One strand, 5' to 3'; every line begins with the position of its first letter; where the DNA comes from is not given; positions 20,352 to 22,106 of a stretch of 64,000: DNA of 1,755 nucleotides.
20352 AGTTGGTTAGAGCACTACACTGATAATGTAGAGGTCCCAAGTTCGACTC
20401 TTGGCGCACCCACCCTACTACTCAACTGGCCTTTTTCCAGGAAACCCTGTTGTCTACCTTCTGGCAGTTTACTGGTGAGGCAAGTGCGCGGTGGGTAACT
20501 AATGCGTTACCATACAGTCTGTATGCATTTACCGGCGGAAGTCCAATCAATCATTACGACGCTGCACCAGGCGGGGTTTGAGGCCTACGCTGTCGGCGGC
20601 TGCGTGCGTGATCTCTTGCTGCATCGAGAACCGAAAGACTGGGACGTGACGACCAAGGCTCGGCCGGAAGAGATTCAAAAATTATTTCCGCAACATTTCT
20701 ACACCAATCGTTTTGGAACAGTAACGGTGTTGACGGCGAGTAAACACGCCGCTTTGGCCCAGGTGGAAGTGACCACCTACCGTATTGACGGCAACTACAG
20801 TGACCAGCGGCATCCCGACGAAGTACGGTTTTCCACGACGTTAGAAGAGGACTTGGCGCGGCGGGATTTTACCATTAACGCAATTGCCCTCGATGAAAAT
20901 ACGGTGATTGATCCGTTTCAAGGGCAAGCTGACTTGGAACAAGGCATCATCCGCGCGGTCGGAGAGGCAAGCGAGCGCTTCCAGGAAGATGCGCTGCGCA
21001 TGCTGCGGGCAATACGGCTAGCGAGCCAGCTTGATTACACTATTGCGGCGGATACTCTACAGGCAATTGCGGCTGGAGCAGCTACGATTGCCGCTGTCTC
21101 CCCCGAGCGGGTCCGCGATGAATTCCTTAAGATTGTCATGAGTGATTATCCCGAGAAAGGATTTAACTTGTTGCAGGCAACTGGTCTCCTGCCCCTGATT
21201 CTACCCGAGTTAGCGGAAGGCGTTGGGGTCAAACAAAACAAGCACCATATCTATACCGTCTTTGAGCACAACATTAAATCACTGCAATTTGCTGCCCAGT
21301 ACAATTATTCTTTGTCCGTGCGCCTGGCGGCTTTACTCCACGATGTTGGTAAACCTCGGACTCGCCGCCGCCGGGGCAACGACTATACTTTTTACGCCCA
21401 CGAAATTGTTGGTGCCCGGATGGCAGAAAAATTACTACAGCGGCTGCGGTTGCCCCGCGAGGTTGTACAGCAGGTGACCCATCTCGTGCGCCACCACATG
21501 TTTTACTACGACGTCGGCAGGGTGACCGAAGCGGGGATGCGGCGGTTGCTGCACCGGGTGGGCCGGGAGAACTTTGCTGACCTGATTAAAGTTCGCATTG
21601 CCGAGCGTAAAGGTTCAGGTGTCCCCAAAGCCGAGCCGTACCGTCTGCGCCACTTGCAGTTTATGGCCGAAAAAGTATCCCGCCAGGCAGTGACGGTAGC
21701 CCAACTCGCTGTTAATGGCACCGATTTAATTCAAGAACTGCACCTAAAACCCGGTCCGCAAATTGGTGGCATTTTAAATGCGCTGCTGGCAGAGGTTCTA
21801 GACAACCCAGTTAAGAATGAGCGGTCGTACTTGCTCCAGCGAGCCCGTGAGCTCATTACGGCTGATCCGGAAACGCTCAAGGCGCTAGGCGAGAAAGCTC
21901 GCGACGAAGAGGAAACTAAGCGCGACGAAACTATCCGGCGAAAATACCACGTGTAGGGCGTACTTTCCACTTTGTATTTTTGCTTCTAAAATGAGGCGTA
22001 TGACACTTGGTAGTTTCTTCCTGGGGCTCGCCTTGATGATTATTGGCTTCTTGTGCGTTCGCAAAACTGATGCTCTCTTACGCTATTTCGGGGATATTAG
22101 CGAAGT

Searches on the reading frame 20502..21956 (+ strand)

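Call 8: search_protein_families(library=pfam, proteins=[window:20502-21956:+])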
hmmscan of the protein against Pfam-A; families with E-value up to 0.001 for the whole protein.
window:20502-21956:+ (484 aa): 4 families
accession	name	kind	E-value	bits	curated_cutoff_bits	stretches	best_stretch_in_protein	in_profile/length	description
PF01743.26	PolyA_pol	-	6.4e-38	130.4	23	1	28-151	1-126/126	Poly A polymerase head domain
PF12627.12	PolyA_pol_RNAbd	-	6.8e-19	67.8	22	1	179-238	2-61/64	Probable RNA and SrmB- binding site of polymerase A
PF13735.12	tRNA_NucTran2_2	-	3.6e-13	50.2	27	1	307-446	23-147/149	tRNA nucleotidyltransferase domain 2 putative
PF01966.28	HD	-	2.9e-12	47.4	22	1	253-337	1-90/116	HD domain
